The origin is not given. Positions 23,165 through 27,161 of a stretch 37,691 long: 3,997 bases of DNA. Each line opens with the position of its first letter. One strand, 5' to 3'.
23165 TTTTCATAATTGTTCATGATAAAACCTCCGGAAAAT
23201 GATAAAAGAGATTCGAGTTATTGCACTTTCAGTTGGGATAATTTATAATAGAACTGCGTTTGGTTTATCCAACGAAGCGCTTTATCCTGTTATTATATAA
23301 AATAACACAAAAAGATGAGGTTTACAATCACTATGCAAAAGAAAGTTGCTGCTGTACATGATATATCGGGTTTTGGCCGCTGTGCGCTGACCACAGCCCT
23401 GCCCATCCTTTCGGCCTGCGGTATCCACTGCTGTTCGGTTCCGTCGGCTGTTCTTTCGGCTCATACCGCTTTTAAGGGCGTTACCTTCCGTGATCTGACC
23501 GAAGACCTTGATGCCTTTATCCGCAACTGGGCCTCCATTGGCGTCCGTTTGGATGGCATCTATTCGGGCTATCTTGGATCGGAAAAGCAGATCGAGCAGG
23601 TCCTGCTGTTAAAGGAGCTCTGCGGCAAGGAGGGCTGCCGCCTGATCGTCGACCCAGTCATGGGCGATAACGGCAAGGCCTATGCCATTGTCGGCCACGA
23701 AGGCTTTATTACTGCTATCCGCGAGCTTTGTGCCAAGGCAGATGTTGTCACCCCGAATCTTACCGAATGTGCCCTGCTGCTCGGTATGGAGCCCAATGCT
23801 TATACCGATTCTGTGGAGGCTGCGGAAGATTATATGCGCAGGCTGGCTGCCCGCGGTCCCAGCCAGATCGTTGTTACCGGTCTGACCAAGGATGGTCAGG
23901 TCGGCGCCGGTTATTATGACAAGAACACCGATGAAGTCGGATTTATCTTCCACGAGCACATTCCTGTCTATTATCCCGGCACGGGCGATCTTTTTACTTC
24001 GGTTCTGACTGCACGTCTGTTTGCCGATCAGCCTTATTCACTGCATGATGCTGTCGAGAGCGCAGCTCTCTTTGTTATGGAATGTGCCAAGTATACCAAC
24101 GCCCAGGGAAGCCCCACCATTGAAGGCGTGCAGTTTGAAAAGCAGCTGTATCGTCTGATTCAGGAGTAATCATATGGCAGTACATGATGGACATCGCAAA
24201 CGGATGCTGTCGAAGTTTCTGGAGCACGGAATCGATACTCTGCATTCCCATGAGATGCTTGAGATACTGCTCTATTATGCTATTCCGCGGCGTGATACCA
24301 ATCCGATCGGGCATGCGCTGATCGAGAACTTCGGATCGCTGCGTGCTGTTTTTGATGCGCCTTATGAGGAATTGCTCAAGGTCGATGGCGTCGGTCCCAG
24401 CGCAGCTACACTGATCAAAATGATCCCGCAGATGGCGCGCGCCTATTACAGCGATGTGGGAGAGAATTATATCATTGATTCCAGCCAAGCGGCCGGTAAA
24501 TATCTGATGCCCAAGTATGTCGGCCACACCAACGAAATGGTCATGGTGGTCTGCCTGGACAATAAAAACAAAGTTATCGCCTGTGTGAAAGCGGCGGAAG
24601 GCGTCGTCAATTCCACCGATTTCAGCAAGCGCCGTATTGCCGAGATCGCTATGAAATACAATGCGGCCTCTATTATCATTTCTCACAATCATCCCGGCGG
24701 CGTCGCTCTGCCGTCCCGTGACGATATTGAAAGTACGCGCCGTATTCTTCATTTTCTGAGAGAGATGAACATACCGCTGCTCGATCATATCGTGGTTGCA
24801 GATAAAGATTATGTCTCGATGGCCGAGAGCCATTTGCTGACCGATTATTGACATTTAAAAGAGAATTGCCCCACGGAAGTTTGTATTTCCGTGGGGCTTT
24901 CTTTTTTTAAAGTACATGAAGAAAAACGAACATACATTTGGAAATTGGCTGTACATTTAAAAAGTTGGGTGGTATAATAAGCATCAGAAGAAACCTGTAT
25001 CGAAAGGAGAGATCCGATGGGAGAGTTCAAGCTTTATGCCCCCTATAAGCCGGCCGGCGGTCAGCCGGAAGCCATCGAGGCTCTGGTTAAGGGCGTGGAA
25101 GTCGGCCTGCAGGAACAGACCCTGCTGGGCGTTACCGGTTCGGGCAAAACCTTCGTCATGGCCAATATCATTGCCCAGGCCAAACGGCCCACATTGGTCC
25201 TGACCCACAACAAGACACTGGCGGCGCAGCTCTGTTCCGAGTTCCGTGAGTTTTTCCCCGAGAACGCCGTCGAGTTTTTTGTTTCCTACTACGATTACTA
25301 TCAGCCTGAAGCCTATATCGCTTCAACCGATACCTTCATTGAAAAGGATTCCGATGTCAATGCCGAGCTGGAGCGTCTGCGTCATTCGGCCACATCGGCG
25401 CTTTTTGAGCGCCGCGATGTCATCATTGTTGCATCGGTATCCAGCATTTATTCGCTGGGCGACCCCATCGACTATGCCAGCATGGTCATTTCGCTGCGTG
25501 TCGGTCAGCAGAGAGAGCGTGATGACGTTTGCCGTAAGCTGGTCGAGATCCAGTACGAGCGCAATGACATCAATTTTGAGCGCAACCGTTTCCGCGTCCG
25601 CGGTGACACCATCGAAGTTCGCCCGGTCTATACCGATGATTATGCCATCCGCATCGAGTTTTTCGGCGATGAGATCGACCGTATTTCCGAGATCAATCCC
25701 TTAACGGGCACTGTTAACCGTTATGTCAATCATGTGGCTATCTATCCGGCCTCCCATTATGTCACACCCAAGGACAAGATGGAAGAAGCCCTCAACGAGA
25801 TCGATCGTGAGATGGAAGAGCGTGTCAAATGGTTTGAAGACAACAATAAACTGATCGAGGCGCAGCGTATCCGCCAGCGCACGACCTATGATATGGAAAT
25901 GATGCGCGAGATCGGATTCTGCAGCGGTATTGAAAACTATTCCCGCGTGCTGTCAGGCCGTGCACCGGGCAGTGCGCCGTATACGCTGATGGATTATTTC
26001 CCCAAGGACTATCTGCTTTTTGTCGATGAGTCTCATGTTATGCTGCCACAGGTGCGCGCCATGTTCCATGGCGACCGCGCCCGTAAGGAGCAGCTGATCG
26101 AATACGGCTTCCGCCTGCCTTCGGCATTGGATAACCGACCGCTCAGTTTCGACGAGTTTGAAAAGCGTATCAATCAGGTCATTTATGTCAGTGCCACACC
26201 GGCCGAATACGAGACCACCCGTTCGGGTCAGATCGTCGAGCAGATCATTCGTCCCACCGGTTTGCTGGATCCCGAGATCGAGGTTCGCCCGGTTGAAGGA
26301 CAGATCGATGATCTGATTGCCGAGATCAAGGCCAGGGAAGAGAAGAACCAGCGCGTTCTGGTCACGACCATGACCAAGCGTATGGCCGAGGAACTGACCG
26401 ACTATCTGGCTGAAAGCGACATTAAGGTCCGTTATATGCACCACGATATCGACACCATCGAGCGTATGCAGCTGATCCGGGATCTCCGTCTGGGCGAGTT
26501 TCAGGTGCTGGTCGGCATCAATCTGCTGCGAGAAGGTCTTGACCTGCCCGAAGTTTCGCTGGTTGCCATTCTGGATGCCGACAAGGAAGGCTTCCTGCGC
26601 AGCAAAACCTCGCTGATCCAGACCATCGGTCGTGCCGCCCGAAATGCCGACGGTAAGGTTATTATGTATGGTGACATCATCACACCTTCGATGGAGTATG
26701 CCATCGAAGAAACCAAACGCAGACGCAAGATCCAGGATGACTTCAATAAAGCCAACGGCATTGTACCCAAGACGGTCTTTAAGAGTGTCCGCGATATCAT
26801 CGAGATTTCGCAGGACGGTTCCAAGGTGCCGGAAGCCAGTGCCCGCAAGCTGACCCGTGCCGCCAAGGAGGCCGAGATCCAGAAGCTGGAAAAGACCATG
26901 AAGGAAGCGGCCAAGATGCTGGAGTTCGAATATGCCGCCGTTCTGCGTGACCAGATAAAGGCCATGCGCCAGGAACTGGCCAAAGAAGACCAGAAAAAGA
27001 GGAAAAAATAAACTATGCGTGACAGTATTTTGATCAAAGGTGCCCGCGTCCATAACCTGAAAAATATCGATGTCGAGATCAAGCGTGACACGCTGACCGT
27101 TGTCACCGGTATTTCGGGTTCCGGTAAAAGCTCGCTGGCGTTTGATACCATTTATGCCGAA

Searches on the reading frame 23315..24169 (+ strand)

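Call 76: search_protein_families(library=pfam, proteins=[window:23315-24169:+], max_evalue=0.00001)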
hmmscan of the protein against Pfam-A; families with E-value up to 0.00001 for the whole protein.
window:23315-24169:+ (284 aa): 2 families
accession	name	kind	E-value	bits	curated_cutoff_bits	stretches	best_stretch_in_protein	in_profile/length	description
PF08543.17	Phos_pyr_kin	-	1.9e-19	70.4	27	1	33-262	16-236/246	Phosphomethylpyrimidine kinase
PF00294.29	PfkB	-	7.5e-08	32.5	25.8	1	129-265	172-297/302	pfkB family carbohydrate kinase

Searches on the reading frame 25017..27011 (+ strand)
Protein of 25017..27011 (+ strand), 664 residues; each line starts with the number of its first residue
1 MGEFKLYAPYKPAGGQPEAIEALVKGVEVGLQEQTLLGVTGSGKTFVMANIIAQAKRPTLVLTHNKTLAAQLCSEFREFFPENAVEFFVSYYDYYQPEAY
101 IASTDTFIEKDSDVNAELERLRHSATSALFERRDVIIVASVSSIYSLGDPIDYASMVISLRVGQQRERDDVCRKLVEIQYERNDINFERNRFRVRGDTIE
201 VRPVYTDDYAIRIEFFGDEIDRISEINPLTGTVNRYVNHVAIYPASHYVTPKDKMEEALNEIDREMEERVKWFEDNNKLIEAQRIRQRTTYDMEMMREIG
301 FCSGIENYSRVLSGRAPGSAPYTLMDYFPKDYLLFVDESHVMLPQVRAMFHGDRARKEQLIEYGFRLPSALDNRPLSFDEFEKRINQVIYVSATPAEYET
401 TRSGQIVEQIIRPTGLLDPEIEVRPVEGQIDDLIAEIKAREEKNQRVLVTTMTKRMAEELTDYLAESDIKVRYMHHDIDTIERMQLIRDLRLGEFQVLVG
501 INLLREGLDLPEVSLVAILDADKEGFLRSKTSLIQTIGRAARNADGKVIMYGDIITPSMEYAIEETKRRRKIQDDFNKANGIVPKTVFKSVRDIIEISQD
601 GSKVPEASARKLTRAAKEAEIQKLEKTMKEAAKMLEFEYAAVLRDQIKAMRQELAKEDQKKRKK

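Call 76: search_protein_families(library=pfam, proteins=[window:25017-27011:+], max_evalue=0.00001)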
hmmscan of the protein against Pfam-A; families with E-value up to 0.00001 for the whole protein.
window:25017-27011:+ (664 aa): 5 families
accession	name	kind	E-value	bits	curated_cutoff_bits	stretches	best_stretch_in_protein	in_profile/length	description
PF17757.6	UvrB_inter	-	9.8e-34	115.8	22.9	1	158-248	1-91/91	UvrB interaction domain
PF00271.37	Helicase_C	-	2e-21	76.7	23.5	1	430-543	3-109/110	Helicase conserved C-terminal domain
PF12344.14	UvrB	-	2.5e-19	69.3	27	1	550-592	1-43/43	Ultra-violet resistance protein B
PF04851.21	ResIII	-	9.9e-12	45.5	22.5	1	15-109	7-112/164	Type III restriction enzyme, res subunit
PF02151.25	UVR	-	5.6e-06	26.4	21.5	1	619-652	2-35/36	UvrB/uvrC motif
